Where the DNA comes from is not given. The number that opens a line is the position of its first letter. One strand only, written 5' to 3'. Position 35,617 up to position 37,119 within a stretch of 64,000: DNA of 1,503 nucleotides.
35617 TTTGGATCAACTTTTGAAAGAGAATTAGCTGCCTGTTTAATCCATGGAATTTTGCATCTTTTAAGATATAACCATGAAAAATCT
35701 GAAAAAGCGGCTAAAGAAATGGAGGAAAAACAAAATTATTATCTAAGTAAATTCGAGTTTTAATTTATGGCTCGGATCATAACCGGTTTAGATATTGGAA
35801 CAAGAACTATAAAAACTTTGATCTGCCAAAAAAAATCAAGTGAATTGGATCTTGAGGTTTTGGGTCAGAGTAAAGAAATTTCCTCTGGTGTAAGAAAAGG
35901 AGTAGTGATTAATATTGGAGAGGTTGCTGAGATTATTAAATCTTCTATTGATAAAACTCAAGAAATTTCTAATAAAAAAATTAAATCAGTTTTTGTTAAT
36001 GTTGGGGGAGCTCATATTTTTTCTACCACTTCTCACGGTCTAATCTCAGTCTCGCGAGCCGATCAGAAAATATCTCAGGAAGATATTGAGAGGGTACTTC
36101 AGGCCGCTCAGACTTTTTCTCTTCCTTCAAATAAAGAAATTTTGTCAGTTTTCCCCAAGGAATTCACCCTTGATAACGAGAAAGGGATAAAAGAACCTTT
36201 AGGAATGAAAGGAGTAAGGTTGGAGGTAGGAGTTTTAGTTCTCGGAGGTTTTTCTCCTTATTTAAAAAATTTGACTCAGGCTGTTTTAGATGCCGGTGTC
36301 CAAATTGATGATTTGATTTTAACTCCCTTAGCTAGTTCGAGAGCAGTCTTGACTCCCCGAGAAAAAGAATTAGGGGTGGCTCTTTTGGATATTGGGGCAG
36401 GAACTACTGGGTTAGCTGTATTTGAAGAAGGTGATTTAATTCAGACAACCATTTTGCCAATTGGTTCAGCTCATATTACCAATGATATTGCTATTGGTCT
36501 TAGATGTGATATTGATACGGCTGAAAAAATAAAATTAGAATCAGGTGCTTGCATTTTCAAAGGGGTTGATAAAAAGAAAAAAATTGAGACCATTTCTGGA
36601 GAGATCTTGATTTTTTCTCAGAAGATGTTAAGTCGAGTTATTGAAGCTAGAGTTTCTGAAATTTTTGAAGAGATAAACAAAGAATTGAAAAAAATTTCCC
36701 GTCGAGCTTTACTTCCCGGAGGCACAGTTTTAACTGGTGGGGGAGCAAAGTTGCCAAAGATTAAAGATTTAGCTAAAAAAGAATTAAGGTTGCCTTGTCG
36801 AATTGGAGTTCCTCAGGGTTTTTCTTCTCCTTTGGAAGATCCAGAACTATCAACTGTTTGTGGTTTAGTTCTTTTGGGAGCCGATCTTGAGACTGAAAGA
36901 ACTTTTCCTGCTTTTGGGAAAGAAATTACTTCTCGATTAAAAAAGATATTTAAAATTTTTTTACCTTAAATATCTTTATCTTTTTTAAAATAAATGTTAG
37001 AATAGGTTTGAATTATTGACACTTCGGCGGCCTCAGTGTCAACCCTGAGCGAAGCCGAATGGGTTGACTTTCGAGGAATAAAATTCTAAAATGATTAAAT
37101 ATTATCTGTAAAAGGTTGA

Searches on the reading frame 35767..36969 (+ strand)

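Call 42: search_protein_families(library=ncbifam, proteins=[window:35767-36969:+], max_evalue=1)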
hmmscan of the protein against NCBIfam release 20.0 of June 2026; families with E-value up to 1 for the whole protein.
window:35767-36969:+ (400 aa): 13 families
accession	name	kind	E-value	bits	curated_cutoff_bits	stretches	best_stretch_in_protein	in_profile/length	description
TIGR01174.1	ftsA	equivalog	2.1e-101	339.7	175.85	1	5-369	2-370/371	cell division protein FtsA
NF007009.0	PRK09472.1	equivalog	5.5e-67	226.6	409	1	3-377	8-392/420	cell division protein FtsA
NF011660.0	PRK15080.1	equivalog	6.5e-12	45.2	182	2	176-258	120-197/277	ethanolamine utilization protein EutJ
NF010539.0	PRK13927.1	subfamily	1.3e-10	40.7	293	1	170-346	119-310/339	rod shape-determining protein MreB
TIGR01175.1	pilM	subfamily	2.3e-10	40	133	1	5-347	5-313/348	type IV pilus assembly protein PilM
NF045709.1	Amuc_1101_fam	equivalog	3.8e-10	39.2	650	1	166-344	141-312/608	Amuc_1101 family PilM-like pilus complex protein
TIGR02529.1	EutJ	subfamily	5.9e-10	39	152.1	1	173-259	84-165/239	ethanolamine utilization protein EutJ family protein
TIGR00904.1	mreB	subfamily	5.9e-10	38.7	365.75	1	169-346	117-310/334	MreB/Mrl family cell shape determining protein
NF010540.1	PRK13929.1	exception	1.1e-07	31.3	515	1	168-346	116-308/334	rod-share determining protein MreBH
NF007992.0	PRK10719.1-3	equivalog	1.3e-05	24.2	598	1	193-239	136-182/478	ethanolamine ammonia-lyase reactivating factor EutA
NF007994.0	PRK10719.1-5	equivalog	5.3e-05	22.3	952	1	176-240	121-183/473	ethanolamine ammonia-lyase reactivating factor EutA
NF045748.1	MPN316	equivalog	0.00056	19.2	500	1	47-251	49-252/424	MPN316 family protein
NF002888.0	PRK03359.1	subfamily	0.047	13.1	219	1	87-180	19-110/256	putative electron transfer flavoprotein FixA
